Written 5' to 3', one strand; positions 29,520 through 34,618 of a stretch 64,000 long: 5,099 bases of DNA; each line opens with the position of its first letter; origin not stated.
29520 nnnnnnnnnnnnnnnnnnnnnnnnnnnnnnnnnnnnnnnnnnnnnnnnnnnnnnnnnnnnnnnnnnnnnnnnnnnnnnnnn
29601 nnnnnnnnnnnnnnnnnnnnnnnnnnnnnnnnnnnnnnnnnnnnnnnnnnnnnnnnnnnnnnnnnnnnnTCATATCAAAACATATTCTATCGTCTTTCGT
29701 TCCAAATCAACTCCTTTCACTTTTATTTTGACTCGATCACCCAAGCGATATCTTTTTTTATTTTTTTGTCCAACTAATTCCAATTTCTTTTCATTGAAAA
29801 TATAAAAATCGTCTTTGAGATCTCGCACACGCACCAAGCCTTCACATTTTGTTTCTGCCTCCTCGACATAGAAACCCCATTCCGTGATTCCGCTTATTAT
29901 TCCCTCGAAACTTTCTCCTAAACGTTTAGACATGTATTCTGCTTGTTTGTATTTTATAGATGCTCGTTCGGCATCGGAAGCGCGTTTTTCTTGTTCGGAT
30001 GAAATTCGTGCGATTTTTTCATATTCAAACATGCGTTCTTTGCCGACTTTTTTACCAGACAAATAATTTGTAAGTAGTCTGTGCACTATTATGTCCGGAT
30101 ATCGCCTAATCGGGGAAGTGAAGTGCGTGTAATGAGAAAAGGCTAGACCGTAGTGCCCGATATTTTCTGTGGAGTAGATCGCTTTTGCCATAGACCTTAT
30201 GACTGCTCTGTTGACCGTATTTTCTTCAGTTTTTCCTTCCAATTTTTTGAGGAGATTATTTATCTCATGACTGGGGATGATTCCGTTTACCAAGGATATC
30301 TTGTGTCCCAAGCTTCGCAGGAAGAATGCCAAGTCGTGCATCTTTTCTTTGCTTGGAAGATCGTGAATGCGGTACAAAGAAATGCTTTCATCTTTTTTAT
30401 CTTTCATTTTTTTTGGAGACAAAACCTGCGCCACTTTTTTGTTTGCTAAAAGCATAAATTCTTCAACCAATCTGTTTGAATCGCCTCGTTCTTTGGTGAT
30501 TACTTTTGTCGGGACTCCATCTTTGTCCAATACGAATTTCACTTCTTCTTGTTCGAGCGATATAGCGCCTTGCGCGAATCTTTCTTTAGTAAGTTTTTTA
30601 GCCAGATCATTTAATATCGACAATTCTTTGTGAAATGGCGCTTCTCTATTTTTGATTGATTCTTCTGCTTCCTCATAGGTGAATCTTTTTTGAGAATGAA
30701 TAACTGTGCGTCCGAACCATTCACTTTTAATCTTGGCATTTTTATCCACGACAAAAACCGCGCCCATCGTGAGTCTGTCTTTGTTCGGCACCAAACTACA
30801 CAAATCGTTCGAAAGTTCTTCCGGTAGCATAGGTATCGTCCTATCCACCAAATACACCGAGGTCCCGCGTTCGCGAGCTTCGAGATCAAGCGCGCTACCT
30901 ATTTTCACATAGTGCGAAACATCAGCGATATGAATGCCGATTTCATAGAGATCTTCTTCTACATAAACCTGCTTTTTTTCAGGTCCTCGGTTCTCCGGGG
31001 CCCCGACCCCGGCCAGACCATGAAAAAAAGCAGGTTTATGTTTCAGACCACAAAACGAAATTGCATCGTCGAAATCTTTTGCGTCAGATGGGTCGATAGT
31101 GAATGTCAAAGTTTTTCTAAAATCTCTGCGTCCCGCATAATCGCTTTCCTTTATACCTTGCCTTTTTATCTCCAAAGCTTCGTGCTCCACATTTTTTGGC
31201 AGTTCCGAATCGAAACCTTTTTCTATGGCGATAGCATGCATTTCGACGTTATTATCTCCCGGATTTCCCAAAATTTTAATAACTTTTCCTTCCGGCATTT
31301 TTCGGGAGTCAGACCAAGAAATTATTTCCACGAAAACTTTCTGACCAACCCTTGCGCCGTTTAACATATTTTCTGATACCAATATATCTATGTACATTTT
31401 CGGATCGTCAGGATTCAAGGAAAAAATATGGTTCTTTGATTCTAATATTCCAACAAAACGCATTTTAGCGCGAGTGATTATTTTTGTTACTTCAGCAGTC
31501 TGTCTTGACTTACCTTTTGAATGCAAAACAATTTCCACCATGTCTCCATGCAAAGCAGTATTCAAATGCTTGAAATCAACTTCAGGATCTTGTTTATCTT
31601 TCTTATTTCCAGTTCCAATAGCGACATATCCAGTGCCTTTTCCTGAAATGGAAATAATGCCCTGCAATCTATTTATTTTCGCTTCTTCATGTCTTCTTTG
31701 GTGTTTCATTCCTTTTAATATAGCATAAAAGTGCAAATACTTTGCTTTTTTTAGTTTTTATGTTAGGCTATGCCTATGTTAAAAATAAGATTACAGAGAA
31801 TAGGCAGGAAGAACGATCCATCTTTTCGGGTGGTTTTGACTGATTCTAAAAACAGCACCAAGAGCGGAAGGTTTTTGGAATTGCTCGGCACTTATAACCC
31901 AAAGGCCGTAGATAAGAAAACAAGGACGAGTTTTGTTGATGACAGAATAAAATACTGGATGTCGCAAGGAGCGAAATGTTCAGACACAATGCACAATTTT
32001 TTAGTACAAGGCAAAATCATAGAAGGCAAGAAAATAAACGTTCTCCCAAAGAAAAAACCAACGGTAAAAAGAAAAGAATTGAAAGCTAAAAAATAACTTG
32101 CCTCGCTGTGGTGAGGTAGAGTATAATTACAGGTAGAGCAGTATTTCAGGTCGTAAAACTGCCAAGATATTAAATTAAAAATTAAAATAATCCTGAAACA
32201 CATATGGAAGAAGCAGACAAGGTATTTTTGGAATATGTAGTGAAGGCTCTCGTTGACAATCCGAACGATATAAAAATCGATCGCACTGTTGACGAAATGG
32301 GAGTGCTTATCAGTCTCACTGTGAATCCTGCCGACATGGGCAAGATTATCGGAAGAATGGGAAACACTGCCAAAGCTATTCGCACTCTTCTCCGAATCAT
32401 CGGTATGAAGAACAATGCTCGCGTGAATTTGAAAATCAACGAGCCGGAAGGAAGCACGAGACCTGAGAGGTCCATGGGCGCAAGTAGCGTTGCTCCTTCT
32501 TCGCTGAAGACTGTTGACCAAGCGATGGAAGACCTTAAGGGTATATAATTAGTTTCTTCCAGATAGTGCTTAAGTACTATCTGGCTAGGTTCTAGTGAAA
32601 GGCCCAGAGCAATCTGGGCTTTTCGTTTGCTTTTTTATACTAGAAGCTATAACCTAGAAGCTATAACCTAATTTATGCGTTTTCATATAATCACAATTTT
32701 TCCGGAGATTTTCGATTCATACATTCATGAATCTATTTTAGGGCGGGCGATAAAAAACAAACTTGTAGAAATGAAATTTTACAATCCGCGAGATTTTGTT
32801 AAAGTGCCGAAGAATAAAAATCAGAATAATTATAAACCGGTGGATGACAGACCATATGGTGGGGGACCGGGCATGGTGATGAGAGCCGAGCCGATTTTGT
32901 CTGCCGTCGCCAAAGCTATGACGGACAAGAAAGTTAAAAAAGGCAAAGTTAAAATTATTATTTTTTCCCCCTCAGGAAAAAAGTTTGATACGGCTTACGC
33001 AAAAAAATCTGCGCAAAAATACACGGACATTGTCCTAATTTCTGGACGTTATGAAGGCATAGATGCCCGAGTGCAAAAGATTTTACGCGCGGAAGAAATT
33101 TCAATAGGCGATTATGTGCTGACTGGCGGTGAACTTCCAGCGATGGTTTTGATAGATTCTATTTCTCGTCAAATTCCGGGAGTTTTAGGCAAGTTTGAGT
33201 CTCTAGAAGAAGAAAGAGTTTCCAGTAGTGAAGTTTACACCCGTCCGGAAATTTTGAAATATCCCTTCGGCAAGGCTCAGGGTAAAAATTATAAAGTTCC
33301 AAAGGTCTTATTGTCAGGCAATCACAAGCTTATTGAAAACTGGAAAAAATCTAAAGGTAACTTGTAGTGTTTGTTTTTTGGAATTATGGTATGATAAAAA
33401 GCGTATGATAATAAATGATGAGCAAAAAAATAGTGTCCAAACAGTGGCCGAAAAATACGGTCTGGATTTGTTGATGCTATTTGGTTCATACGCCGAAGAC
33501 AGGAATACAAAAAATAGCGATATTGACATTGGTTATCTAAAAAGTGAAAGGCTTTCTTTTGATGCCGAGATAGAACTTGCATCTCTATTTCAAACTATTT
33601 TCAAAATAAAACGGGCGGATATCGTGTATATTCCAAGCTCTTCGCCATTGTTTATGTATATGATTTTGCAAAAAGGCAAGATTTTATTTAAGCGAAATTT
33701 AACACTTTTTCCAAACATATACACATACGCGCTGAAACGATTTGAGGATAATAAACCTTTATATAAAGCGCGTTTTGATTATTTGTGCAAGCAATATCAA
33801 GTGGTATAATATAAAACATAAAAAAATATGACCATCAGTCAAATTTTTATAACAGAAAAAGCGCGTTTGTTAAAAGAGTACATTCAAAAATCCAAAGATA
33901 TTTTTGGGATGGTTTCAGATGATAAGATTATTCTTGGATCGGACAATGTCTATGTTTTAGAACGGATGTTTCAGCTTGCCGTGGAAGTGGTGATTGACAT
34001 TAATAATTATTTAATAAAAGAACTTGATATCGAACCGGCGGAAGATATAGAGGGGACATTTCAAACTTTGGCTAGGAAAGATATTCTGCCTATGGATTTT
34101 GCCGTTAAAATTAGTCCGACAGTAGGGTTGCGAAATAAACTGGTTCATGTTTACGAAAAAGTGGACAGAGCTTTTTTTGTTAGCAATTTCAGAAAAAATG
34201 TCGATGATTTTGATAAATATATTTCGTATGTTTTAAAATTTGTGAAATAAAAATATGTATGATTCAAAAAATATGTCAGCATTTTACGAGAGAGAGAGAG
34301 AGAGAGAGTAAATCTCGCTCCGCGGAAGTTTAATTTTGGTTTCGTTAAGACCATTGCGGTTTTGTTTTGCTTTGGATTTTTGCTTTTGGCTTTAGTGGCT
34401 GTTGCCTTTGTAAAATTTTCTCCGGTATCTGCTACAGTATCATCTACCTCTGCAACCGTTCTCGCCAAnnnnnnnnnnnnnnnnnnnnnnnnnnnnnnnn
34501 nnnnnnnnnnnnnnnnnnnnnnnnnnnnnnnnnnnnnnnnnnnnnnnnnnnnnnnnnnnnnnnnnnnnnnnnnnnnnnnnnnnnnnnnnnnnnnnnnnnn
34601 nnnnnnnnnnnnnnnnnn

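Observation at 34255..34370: (GA)10 repeat that gates translation of a 1050-aa surface protein (candidate phase-variation switch)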

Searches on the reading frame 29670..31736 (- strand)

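Call 7: search_protein_families(library=pfam, proteins=[window:29670-31736:-], max_evalue=0.01)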
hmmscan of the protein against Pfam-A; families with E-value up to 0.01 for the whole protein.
window:29670-31736:- (688 aa): 5 families
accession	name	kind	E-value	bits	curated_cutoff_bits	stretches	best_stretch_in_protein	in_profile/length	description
PF00773.25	RNB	-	8.1e-107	357.7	29.3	1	203-560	1-325/326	RNB domain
PF17876.7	CSD2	-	2.9e-22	78.9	26.2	1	108-178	3-72/74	Cold shock domain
PF08206.17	OB_RNB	-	1.7e-09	37.7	24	2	109-155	15-58/58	Ribonuclease B OB domain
PF00575.29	S1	-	3e-09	37.6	22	1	606-683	4-69/74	S1 RNA binding domain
PF17849.7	OB_Dis3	-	2.6e-08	34.2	22.8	1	130-173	33-76/77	Dis3-like cold-shock domain 2 (CSD2)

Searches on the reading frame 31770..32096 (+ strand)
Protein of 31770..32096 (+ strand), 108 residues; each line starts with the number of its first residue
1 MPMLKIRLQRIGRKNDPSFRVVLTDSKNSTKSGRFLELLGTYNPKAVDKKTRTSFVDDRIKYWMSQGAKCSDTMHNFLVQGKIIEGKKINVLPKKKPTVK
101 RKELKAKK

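Call 43: search_protein_families(library=pfam, proteins=[window:31770-32096:+], max_evalue=0.00001)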
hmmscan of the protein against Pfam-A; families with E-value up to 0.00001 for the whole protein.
window:31770-32096:+ (108 aa): 1 family
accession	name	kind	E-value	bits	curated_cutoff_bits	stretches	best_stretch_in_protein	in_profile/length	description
PF00886.24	Ribosomal_S16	-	4.8e-18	65.3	27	1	10-71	1-62/62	Ribosomal protein S16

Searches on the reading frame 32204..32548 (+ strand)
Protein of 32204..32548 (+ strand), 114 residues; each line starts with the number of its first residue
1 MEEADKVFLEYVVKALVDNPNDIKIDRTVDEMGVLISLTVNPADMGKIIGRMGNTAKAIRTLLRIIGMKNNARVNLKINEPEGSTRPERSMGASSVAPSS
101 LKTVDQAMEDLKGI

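Call 43: search_protein_families(library=pfam, proteins=[window:32204-32548:+], max_evalue=0.00001)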
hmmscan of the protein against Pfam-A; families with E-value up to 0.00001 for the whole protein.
window:32204-32548:+ (114 aa): 1 family
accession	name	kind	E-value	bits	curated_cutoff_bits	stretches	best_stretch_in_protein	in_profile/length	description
PF13083.13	KH_KhpA-B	-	1.2e-20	73.6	32.1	1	8-78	3-73/73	KhpA/KhpB, KH domain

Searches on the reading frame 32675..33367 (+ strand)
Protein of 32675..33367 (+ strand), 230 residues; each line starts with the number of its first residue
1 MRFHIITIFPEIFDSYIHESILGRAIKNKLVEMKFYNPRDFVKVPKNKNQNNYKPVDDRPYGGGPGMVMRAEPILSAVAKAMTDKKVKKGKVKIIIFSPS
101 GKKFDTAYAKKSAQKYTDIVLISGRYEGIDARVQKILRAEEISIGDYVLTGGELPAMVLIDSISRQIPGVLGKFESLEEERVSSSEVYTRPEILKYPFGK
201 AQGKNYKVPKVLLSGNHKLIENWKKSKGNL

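Call 7: search_protein_families(library=pfam, proteins=[window:32675-33367:+], max_evalue=0.01)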
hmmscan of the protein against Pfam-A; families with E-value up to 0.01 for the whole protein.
window:32675-33367:+ (230 aa): 1 family
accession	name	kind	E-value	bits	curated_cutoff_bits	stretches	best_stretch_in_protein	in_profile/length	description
PF01746.26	tRNA_m1G_MT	-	1.3e-40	139.7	27.3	1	23-226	2-184/195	tRNA (Guanine-1)-methyltransferase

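Call 57: find_encoding_contigs(protein=window:32675-33367:+, flank=2500, max_places=10)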
Protein window:32675-33367:+ (230 aa): 13 contigs read that carry it; 9 places shown.
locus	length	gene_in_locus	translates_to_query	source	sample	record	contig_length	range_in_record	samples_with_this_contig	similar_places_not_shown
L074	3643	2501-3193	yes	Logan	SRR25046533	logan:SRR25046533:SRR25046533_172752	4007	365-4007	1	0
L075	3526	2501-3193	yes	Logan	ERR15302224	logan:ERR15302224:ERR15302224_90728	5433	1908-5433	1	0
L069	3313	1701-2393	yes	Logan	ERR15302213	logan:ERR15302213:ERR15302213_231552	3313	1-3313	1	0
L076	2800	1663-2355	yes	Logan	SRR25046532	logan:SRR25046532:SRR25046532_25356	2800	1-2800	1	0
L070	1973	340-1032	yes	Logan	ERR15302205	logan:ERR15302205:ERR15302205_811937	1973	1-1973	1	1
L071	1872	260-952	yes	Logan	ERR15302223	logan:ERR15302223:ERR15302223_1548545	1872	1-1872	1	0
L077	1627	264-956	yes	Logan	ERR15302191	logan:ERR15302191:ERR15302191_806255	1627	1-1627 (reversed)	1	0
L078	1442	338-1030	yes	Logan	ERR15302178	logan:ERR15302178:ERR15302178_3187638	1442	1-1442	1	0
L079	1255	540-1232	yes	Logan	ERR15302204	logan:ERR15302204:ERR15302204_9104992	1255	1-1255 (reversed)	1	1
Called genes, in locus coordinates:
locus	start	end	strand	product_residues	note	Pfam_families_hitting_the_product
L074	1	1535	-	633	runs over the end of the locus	?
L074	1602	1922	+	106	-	PF00886:Ribosomal_S16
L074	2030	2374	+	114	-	PF13083:KH_KhpA-B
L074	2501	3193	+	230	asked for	PF01746:tRNA_m1G_MT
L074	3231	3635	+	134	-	PF01909:NTP_transf_2 (weak), PF18765:Polbeta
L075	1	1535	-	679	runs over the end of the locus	PF08206:OB_RNB (faint), PF17849:OB_Dis3, PF17876:CSD2, PF00773:RNB, PF00575:S1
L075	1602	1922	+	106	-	PF00886:Ribosomal_S16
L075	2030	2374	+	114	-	PF13083:KH_KhpA-B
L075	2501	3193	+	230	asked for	PF01746:tRNA_m1G_MT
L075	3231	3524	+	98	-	?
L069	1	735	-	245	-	?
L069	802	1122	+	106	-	PF00886:Ribosomal_S16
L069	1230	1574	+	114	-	PF13083:KH_KhpA-B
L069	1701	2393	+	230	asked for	PF01746:tRNA_m1G_MT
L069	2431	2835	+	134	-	PF01909:NTP_transf_2 (weak), PF18765:Polbeta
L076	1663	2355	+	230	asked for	PF01746:tRNA_m1G_MT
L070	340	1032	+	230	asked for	PF01746:tRNA_m1G_MT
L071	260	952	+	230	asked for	PF01746:tRNA_m1G_MT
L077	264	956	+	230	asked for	PF01746:tRNA_m1G_MT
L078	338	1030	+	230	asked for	PF01746:tRNA_m1G_MT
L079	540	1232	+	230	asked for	PF01746:tRNA_m1G_MT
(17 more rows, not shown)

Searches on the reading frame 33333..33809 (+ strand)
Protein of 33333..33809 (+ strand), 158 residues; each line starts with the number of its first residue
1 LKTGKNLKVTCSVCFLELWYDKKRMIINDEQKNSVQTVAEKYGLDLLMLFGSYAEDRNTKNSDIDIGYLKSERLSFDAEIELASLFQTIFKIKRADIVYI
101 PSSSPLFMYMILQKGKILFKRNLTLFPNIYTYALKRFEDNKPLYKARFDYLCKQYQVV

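Call 7: search_protein_families(library=pfam, proteins=[window:33333-33809:+], max_evalue=0.01)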
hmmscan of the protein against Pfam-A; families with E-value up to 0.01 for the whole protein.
window:33333-33809:+ (158 aa): 2 families
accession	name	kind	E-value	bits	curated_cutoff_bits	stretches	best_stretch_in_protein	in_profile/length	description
PF18765.7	Polbeta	-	8.3e-16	58.4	26.9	1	35-122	3-91/93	Polymerase beta, Nucleotidyltransferase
PF01909.29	NTP_transf_2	-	5.9e-06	27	21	1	36-72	6-42/93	Nucleotidyltransferase domain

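Call 64: find_encoding_contigs(protein=window:33405-33809:+, flank=1500, max_places=10)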
Protein window:33405-33809:+ (134 aa): 11 contigs read that carry it; 6 places shown.
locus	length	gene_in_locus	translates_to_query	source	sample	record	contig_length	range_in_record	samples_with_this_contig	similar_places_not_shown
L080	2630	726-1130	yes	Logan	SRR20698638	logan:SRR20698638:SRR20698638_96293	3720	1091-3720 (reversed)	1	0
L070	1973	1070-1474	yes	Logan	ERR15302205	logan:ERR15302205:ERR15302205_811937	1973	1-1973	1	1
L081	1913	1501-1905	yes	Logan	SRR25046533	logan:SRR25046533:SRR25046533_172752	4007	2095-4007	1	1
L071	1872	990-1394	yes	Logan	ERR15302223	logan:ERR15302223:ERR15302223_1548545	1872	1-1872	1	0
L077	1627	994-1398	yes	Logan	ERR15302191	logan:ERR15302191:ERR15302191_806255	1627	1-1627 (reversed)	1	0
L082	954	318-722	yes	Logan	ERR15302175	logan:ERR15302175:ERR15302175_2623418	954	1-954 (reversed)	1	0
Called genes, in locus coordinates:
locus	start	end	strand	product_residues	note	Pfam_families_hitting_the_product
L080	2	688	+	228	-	?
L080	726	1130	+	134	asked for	PF01909:NTP_transf_2 (weak), PF18765:Polbeta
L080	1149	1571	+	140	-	PF01934:HepT-like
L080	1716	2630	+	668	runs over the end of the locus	?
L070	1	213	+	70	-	?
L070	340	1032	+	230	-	PF01746:tRNA_m1G_MT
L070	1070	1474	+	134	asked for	PF01909:NTP_transf_2 (weak), PF18765:Polbeta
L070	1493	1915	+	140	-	PF01934:HepT-like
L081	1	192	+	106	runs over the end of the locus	PF00886:Ribosomal_S16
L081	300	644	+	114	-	PF13083:KH_KhpA-B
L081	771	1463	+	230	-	PF01746:tRNA_m1G_MT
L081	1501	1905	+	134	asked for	PF01909:NTP_transf_2 (weak), PF18765:Polbeta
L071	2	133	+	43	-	?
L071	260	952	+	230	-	PF01746:tRNA_m1G_MT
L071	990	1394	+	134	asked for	PF01909:NTP_transf_2 (weak), PF18765:Polbeta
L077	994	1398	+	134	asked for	PF01909:NTP_transf_2 (weak), PF18765:Polbeta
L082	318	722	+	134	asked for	PF01909:NTP_transf_2 (weak), PF18765:Polbeta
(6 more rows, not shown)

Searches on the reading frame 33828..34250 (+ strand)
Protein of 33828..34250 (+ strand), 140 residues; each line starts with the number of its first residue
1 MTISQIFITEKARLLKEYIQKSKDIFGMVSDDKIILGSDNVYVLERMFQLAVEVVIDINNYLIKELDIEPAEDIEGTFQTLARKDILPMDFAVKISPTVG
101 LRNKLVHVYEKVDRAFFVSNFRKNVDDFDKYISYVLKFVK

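Call 7: search_protein_families(library=pfam, proteins=[window:33828-34250:+], max_evalue=0.01)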
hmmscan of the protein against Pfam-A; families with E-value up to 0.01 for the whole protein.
window:33828-34250:+ (140 aa): 1 family
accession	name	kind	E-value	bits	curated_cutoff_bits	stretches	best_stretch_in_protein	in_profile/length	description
PF01934.22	HepT-like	-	1.3e-19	70.5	23.5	1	15-134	1-119/120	Ribonuclease HepT-like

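Call 48: find_encoding_contigs(protein=window:33828-34250:+, flank=5000, max_places=10)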
Protein window:33828-34250:+ (140 aa): 8 contigs read that carry it; 5 places shown.
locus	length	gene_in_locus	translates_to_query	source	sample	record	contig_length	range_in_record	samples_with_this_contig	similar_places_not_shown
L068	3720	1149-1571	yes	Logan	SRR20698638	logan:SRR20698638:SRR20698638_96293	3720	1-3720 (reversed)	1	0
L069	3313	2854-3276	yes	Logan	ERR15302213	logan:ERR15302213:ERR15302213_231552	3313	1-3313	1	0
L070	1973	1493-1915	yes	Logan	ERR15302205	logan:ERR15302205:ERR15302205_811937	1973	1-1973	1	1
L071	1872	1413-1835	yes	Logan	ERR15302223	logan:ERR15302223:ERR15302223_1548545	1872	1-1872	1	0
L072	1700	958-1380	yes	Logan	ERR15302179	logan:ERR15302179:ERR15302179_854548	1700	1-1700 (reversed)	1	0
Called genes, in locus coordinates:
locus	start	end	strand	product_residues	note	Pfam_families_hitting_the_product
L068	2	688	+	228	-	?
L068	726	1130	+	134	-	PF01909:NTP_transf_2 (weak), PF18765:Polbeta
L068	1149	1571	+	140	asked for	PF01934:HepT-like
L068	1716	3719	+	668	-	?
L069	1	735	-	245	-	?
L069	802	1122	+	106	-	PF00886:Ribosomal_S16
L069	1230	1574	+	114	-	PF13083:KH_KhpA-B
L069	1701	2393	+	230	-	PF01746:tRNA_m1G_MT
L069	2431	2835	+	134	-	PF01909:NTP_transf_2 (weak), PF18765:Polbeta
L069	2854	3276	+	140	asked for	PF01934:HepT-like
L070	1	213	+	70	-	?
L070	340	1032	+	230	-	PF01746:tRNA_m1G_MT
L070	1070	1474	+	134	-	PF01909:NTP_transf_2 (weak), PF18765:Polbeta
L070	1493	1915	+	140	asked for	PF01934:HepT-like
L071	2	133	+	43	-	?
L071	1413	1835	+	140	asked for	PF01934:HepT-like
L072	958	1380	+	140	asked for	PF01934:HepT-like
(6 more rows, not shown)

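Call 59: list_cluster_members(proteins=[P0001, window:33828-34250:+, window:37932-41102:+])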
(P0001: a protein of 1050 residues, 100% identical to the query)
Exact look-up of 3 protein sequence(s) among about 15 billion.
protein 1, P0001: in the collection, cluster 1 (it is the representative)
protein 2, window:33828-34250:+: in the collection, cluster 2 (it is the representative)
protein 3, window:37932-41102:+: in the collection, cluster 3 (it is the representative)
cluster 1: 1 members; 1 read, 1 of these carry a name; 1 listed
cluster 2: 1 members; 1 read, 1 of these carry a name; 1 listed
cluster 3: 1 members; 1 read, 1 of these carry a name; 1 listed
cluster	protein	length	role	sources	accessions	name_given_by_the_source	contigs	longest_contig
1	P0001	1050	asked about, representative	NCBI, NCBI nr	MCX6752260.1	MAG: SBBP repeat-containing protein [Candidatus Nomurabacteria bacterium] | SBBP repeat-containing protein [Candidatus Nomurabacteria bacterium]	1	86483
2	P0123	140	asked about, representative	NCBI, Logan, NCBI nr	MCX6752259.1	MAG: DUF86 domain-containing protein [Candidatus Nomurabacteria bacterium] | DUF86 domain-containing protein [Candidatus Nomurabacteria bacterium]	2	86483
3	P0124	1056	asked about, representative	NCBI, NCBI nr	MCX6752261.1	MAG: DNA-directed RNA polymerase subunit beta [Candidatus Nomurabacteria bacterium] | DNA-directed RNA polymerase subunit beta [Candidatus Nomurabacteria bacterium]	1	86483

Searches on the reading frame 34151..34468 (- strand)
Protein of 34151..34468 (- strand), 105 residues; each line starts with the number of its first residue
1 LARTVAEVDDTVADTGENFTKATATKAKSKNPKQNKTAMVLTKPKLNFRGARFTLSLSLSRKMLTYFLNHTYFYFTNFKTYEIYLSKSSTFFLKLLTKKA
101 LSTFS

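Call 54: find_encoding_contigs(protein=window:34151-34468:-, flank=3000, max_places=10)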
Protein window:34151-34468:- (105 aa): 1 contig read that carries it; 1 place shown.
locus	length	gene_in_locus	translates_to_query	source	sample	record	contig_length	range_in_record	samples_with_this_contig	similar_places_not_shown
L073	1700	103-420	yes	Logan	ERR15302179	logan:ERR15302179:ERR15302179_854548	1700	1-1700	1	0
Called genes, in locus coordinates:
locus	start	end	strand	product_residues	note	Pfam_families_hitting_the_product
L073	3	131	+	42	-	?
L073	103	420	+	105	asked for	-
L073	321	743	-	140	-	PF01934:HepT-like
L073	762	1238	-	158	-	PF01909:NTP_transf_2 (weak), PF18765:Polbeta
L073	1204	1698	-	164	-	?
